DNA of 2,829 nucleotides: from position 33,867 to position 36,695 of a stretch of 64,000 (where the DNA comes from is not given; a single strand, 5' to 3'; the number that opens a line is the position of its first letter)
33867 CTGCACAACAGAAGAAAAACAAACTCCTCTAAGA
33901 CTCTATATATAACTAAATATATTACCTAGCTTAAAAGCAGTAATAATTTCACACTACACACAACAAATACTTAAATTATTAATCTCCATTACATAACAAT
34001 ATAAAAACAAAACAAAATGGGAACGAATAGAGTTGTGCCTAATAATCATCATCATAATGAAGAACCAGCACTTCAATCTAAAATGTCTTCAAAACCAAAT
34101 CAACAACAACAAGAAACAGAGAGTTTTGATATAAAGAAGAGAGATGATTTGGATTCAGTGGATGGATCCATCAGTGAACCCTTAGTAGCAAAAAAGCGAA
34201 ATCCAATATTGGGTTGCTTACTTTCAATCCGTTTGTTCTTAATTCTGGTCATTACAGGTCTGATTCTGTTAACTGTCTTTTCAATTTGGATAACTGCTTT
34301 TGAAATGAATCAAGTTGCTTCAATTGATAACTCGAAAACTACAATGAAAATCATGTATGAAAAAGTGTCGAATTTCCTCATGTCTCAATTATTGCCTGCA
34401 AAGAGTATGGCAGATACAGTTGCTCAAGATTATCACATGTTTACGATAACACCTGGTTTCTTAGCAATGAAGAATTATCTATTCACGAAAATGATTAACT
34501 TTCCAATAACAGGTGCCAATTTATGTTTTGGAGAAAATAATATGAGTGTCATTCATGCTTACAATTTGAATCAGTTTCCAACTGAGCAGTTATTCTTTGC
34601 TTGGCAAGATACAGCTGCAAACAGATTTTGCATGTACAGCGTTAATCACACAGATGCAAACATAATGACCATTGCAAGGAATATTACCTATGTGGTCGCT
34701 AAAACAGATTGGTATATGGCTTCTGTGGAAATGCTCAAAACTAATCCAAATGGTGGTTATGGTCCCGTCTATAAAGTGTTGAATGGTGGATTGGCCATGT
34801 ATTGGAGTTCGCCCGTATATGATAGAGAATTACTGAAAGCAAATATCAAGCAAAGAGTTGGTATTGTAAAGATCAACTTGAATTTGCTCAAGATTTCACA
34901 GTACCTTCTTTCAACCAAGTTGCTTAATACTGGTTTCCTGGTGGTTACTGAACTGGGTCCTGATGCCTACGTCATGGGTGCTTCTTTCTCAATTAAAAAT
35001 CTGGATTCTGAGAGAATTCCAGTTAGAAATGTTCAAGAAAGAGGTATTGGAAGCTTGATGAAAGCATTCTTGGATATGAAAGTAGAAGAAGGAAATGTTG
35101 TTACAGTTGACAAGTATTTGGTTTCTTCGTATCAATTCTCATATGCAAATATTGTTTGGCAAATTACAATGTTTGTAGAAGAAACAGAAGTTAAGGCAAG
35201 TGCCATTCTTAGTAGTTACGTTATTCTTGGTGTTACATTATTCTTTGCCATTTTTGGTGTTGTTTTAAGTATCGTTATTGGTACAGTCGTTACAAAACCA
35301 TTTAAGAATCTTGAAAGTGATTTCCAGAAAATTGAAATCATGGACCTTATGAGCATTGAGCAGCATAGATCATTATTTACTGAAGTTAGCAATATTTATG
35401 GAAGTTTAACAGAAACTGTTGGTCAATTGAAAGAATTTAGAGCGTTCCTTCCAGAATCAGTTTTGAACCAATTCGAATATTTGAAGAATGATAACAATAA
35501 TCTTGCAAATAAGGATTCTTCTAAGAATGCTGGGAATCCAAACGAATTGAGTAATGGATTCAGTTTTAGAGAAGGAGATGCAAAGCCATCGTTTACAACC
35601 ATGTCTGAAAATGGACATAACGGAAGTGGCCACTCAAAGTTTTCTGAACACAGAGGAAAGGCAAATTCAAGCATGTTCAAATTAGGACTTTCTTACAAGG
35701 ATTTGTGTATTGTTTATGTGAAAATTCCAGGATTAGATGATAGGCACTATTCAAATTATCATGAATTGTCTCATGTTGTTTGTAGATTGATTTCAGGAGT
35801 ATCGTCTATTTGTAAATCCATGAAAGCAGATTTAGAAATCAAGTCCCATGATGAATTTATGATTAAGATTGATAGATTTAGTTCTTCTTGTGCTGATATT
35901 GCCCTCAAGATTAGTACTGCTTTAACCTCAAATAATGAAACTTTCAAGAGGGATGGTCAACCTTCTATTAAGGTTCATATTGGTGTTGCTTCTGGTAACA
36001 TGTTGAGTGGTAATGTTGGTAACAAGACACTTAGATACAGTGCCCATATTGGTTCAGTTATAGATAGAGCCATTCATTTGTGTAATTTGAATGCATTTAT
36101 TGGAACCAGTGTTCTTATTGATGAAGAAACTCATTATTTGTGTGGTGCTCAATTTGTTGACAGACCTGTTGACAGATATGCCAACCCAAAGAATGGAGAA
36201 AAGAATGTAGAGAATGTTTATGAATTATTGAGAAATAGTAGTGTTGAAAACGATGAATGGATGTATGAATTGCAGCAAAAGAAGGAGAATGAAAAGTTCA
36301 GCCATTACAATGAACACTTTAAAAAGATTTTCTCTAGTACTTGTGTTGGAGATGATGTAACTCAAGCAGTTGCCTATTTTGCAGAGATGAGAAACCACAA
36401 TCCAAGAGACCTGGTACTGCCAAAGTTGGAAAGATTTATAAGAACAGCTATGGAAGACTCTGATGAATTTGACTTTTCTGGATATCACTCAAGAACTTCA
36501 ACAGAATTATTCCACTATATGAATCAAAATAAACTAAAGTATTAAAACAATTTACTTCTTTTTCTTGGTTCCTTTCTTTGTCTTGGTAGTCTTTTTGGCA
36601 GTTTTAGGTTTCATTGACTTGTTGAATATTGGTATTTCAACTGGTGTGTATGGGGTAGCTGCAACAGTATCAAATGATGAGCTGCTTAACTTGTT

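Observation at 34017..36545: Receptor-type cyclase-like protein lacking a kinase-homology domain and with a degenerate metal-binding motif (possible pseudo-cyclase or sensor)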

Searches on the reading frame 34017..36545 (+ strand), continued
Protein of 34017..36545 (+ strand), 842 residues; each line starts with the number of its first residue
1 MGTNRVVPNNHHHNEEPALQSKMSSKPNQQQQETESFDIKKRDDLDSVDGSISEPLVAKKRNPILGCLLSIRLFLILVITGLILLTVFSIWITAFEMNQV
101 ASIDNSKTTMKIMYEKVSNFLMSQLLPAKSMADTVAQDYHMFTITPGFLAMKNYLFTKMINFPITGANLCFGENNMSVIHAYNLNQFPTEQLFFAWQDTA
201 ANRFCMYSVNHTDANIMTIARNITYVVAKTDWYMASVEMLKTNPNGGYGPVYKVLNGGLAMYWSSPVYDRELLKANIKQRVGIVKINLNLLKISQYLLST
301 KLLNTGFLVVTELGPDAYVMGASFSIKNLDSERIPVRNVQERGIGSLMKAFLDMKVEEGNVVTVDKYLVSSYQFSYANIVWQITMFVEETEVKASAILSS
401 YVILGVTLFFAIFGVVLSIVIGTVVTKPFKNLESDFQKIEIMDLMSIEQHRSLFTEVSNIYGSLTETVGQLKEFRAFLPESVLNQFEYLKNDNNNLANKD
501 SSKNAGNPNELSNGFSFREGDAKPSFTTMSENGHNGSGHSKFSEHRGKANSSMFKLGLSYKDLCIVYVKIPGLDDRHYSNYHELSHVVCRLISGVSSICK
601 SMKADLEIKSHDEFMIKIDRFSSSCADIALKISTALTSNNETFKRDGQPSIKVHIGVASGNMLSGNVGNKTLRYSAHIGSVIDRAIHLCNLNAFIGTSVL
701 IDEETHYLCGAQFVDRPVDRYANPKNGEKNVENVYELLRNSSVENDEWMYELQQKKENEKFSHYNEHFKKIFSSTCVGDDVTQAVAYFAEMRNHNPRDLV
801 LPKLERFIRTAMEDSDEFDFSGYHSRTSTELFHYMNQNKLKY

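Call 66: find_homologous_proteins(query=P0098, max_evalue=1e-20)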
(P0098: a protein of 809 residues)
Query P0098 (809 aa): 17 proteins with E <= 1e-20 among 8000 candidates.
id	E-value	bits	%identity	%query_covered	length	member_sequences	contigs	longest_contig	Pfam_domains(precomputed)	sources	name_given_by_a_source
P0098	0.0e+0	1819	100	100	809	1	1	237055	PF02743.25,PF00211.26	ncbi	ncbi:hypothetical protein ABK040_011730 [Willaertia magna]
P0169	3.5e-49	186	25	80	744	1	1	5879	PF00672.31,PF02743.25,PF22673.3,PF00211.26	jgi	jgi:class 3 adenylate cyclase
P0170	5.7e-49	185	25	79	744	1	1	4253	PF00672.31,PF02743.25,PF22673.3,PF00211.26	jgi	jgi:class 3 adenylate cyclase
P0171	1.1e-48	184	25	79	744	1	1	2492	PF00672.31,PF02743.25,PF22673.3,PF00211.26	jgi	jgi:class 3 adenylate cyclase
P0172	1.7e-47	180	25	85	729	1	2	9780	PF00672.31,PF02743.25,PF22673.3,PF00211.26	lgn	-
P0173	3.6e-36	143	25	49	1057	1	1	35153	PF00672.31,PF08447.19,PF13426.14,PF13188.14,PF17201.11,PF02743.25,PF22673.3,PF08448.17,PF00211.26,PF00989.32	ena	-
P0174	5.1e-36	142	25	76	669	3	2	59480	PF00672.31,PF02743.25,PF22673.3,PF00211.26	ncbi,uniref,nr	ncbi:adenylate/guanylate cyclase domain-containing protein [Microcoleus vaginatus]|uniref:adenylate/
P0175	5.1e-35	139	25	52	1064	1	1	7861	PF00672.31,PF08447.19,PF13426.14,PF13188.14,PF17201.11,PF02743.25,PF22673.3,PF08448.17,PF00211.26,PF00989.32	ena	-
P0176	7.9e-26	109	27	53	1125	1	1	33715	PF00672.31,PF08447.19,PF13426.14,PF13188.14,PF17201.11,PF02743.25,PF22673.3,PF08448.17,PF02518.32,PF00512.32,PF00989.32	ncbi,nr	ncbi:histidine kinase [Oscillatoriales cyanobacterium USR001]|nr:histidine kinase [Oscillatoriales c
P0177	1.7e-25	108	26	44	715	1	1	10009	PF00015.27,PF00672.31,PF02743.25,PF22673.3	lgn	-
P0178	3.1e-24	103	26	45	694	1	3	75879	PF00672.31,PF17201.11,PF02743.25,PF22673.3,PF13581.13,PF02518.32,PF00512.32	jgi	jgi:signal transduction histidine kinase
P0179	3.8e-24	103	24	45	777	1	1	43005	PF00672.31,PF02743.25,PF22673.3,PF08448.17,PF00990.27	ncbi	-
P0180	1.7e-23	101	25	50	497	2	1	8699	PF02743.25,PF22673.3,PF00512.32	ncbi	ncbi:MAG: cache domain-containing protein, partial [Pleurocapsa sp.]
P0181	5.9e-23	99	23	52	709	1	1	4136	PF00015.27,PF00672.31,PF02743.25,PF22673.3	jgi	jgi:methyl-accepting chemotaxis protein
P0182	1.4e-22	98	26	44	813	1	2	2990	PF02743.25,PF22673.3,PF02518.32,PF00512.32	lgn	-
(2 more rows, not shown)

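Call 67: search_protein_families(library=pfam, proteins=[P0174, P0169, P0172], max_evalue=0.001)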
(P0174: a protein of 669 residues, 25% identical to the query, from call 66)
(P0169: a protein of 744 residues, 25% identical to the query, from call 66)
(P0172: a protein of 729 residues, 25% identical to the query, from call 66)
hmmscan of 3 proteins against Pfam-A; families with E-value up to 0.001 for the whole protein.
P0174 (669 aa): 5 families
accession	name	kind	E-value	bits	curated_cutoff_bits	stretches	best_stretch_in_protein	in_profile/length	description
PF00211.25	Guanylate_cyc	-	1.1e-65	221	21.9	1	479-657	3-182/183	Adenylate and Guanylate cyclase catalytic domain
PF00672.30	HAMP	-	6.8e-15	55.6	25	1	373-424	1-52/53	HAMP domain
PF02743.24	dCache_1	-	1.7e-13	51.1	45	1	148-339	73-240/240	Cache domain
PF22673.2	MCP-like_PDC_1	-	1.1e-05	26.3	27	1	135-222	24-108/113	Methyl-accepting chemotaxis protein-like, first PDC sensor domain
PF17201.10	Cache_3-Cache_2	-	0.00034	20.4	27.7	0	198-351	160-295/299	Cache 3/Cache 2 fusion domain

P0169 (744 aa): 4 families
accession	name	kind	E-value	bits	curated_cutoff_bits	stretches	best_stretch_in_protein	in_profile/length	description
PF00211.25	Guanylate_cyc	-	3e-19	69.8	21.9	1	476-652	7-172/183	Adenylate and Guanylate cyclase catalytic domain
PF02743.24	dCache_1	-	2.3e-11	44.1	45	1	184-282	90-184/240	Cache domain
PF22673.2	MCP-like_PDC_1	-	1.2e-07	32.6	27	1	177-247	41-111/113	Methyl-accepting chemotaxis protein-like, first PDC sensor domain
PF00672.30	HAMP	-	3.2e-07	31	25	1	387-441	1-52/53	HAMP domain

P0172 (729 aa): 4 families
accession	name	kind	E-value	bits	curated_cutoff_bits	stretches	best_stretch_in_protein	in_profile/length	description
PF00211.25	Guanylate_cyc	-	1.9e-18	67.1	21.9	1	473-644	7-176/183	Adenylate and Guanylate cyclase catalytic domain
PF02743.24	dCache_1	-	8.9e-18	65.1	45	1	70-346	12-239/240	Cache domain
PF00672.30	HAMP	-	2.5e-15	57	25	1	382-432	2-52/53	HAMP domain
PF22673.2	MCP-like_PDC_1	-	6.8e-10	39.8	27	1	172-242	42-112/113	Methyl-accepting chemotaxis protein-like, first PDC sensor domain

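Call 75: find_encoding_contigs(protein=P0064, flank=8000, max_places=2)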
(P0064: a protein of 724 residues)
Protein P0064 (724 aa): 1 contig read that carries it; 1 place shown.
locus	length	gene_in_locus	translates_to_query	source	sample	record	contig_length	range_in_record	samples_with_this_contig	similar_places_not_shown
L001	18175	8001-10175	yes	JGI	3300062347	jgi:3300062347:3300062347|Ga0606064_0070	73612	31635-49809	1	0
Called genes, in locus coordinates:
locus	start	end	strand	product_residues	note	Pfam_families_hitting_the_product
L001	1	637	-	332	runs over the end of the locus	-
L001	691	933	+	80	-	-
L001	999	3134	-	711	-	PF00615:RGS (weak)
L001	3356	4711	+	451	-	PF01553:Acyltransferase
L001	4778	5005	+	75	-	-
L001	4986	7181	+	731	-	PF00266:Aminotran_5, PF03476:MOSC_N, PF03473:MOSC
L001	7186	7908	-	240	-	-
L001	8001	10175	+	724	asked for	PF02743:dCache_1, PF00211:Guanylate_cyc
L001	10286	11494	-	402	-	-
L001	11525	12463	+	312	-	PF00782:DSPc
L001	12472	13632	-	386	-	PF16884:ADH_N_2 (faint), PF08240:ADH_N, PF00107:ADH_zinc_N, PF13602:ADH_zinc_N_2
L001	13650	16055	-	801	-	PF08424:NRDE-2, PF13428:TPR_14 (faint), PF23231:HAT_Syf1_CNRKL1_C (faint), PF23233:HAT_Syf1_CNRKL1_N (faint), PF23241:HAT_PRP39_C (faint), PF23240:HAT_PRP39_N (weak)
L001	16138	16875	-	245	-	-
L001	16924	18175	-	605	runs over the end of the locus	-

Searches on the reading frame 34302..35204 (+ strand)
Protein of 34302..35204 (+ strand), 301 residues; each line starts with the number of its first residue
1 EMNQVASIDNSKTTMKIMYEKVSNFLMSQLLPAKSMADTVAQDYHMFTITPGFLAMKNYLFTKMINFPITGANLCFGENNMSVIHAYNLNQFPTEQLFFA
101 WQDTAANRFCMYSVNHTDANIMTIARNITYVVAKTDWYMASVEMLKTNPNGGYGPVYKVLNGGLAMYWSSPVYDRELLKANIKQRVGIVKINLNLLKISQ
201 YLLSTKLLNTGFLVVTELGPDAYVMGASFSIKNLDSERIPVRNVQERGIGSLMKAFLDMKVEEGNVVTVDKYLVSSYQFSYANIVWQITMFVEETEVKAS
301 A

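Call 56: search_solved_structures(query=A4, max_evalue=1, show_alignments=2)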
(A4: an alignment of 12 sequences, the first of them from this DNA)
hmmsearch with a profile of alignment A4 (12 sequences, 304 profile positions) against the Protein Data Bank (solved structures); distinct sequences matched with E-value up to 1: 30.
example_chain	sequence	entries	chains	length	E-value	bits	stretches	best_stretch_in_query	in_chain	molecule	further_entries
6mni_A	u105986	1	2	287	1.1e-08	38.3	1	111-303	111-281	Methyl-accepting chemotaxis protein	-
6iop_A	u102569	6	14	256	7.1e-07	32.4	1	125-226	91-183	Methyl-accepting chemotaxis protein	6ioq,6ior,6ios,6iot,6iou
3c8c_A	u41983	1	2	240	1e-05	28.6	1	129-224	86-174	Methyl-accepting chemotaxis protein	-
6iov_A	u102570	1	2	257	1.2e-05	28.3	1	129-224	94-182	Methyl-accepting chemotaxis (MCP) signaling domain protein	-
5ave_A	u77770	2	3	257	1.3e-05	28.3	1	129-224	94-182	Methyl-accepting chemotaxis (MCP) signaling domain protein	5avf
5ltx_A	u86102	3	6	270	0.00028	23.9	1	130-220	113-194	Chemotaxis protein | Methyl-accepting chemotaxis protein PctA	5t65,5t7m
9koo_A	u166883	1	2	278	0.00032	23.7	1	130-220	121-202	Methyl-accepting chemotaxis protein PctA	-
7w0w_A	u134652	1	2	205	0.0016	21.4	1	98-225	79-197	Methyl-accepting chemotaxis protein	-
5lt9_A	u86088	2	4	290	0.0069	19.3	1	75-219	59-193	Methyl-accepting chemotaxis protein PctB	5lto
5ltv_A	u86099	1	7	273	0.019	17.9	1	129-219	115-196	Chemotactic transducer PctC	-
6jp8_F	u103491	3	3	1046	0.047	16.6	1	152-222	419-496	Voltage-dependent calcium channel subunit alpha-2/delta-1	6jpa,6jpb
8eog_D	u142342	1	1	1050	0.048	16.6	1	152-222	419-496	Voltage-dependent calcium channel subunit alpha-2/delta-1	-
6jp5_F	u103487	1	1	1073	0.051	16.5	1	152-222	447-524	Voltage-dependent calcium channel subunit alpha-2/delta-1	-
7jpk_F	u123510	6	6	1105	0.055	16.4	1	152-222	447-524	Voltage-dependent calcium channel subunit alpha-2/delta-1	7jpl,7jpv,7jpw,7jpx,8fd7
5gjv_F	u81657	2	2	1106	0.056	16.4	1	152-222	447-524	Voltage-dependent calcium channel subunit alpha-2/delta-1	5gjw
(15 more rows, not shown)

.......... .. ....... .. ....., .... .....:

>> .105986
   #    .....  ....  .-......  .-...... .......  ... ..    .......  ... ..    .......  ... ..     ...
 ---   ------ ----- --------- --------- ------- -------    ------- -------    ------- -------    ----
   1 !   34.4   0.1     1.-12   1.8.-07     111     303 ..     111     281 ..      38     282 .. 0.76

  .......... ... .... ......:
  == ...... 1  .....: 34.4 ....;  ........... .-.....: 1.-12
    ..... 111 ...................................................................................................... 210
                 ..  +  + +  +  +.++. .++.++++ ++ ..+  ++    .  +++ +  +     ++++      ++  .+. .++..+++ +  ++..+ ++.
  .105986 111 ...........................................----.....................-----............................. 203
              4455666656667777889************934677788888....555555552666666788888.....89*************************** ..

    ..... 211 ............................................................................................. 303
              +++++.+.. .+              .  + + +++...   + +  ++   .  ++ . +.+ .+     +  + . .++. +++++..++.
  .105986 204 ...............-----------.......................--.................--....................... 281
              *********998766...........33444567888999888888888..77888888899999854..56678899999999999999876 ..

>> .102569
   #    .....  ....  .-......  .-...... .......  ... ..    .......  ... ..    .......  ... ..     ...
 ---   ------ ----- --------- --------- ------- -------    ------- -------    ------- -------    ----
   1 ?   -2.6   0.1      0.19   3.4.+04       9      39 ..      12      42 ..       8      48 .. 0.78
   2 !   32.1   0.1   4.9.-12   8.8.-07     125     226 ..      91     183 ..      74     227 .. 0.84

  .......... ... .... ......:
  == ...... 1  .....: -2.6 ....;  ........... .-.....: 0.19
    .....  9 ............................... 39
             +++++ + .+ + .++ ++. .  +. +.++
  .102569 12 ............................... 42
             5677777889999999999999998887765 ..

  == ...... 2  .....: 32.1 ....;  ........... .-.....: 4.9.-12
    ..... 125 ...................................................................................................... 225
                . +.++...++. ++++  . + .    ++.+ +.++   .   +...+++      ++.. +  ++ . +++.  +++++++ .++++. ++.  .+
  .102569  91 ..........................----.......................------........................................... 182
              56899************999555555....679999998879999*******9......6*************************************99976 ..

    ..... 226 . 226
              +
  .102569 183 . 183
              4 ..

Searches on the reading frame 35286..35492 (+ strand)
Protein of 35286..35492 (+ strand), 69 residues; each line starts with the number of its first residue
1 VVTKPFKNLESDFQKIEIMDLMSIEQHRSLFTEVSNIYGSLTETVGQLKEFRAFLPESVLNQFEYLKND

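Call 50: search_solved_structures(query=A3, max_evalue=10, show_alignments=5)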
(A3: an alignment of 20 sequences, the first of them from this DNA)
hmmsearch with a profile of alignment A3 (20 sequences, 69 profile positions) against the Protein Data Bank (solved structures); distinct sequences matched with E-value up to 10: 9.
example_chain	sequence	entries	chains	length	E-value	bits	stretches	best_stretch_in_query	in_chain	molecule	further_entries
8a3k_UNK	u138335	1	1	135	0.03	17.8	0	6-51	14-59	sc-apCC-4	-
8j07_n9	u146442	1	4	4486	0.27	14.7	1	20-66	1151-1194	Dynein axonemal heavy chain 9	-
6lja_A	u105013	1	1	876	0.47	13.9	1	2-38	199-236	Heparinase II/III-like protein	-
6ljl_A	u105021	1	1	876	0.47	13.9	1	2-38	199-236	Heparinase II/III-like protein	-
8i03_B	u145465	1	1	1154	0.79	13.2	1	25-59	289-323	Paired amphipathic helix protein pst3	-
2y0t_A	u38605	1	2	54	0.96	12.9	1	2-48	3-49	AF1503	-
3gx1_A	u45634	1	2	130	1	12.8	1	32-52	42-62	Lin1832 protein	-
2l7i_A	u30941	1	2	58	1.2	12.6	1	2-48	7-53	Uncharacterized protein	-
8i02_A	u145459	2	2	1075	2.1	11.8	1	21-61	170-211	Paired amphipathic helix protein pst2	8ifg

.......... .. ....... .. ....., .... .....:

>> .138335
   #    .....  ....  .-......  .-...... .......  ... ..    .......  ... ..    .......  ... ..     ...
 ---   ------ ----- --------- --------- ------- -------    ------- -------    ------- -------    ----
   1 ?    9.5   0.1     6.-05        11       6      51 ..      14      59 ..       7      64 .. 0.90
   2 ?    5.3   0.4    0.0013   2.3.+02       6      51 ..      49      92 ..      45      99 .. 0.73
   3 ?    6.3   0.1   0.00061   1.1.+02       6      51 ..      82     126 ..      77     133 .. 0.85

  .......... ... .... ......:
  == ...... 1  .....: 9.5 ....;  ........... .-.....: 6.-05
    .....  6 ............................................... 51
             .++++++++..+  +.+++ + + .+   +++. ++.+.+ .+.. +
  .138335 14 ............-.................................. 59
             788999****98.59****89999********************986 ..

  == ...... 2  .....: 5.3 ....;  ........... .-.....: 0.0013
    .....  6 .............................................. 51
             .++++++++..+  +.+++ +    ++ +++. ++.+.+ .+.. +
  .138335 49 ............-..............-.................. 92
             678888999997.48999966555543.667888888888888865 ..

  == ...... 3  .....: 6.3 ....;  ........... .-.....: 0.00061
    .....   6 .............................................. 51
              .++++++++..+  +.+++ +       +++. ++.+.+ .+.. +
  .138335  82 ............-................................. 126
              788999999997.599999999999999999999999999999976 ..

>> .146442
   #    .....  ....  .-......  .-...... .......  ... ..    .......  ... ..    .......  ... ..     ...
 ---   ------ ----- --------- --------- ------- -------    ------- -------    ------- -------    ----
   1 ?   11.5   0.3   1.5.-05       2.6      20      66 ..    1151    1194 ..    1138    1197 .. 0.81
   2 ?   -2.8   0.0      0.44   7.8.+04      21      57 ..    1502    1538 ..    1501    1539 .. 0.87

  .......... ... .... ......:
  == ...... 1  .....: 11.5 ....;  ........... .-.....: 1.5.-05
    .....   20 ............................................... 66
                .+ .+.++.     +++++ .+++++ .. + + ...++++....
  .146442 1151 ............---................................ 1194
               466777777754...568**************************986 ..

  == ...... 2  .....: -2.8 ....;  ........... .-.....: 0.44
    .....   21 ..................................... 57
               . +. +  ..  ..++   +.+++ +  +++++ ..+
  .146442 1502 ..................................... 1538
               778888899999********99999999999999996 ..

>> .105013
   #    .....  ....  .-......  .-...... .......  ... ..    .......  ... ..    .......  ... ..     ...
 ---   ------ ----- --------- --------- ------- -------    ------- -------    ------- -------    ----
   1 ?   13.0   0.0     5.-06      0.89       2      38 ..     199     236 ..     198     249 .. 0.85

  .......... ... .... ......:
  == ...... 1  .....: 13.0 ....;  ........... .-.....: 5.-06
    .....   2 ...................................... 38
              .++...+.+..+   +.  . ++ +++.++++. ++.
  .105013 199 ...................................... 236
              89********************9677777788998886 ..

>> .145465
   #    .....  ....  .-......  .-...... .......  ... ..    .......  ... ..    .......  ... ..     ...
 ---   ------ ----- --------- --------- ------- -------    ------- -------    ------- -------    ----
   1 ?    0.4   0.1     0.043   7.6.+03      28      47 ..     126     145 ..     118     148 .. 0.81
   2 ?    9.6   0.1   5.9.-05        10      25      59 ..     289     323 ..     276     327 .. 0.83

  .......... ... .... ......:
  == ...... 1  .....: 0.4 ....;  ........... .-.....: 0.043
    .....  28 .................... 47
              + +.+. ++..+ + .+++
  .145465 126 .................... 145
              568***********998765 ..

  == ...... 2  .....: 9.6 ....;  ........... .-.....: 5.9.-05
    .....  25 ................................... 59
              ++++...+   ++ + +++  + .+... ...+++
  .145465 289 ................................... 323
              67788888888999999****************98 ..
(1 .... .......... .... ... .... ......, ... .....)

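Call 51: search_protein_families(library=pfam, alignment_id=A3, max_evalue=10)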
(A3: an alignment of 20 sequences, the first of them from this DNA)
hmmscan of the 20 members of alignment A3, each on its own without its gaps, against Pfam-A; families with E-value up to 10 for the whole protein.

A. member 1, seq(69 aa): 1 family
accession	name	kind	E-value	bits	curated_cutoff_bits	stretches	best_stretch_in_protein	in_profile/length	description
PF00425.24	Chorismate_bind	-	0.11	12.5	27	1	13-57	134-178/257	chorismate binding enzyme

B. families by the number of members that match (of 20 scanned): 10 families
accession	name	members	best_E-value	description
PF18299.6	R2K_2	2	0.042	ATP-grasp domain, R2K clade family 2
PF25030.1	M-HEAT_ATR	1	0.0069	Serine/threonine-protein kinase ATR, M-HEAT region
PF22406.1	DdMyo7_FERM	1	0.016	DdMyo7 FERM domain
PF06840.17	PDC10_C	1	0.019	Programmed cell death protein 10, C-terminal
PF03033.26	Glyco_transf_28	1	0.046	Glycosyltransferase family 28 N-terminal domain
PF04559.17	Herpes_UL17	1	0.062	Herpesvirus UL17 protein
PF14355.11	Abi_C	1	0.096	Abortive infection C-terminus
PF00425.24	Chorismate_bind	1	0.11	chorismate binding enzyme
PF03564.21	DUF1759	1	0.12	Protein of unknown function (DUF1759)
PF21886.1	BRF2-like_C_cyclin_rpt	1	0.16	BRF2-like, C-terminal cyclin repeat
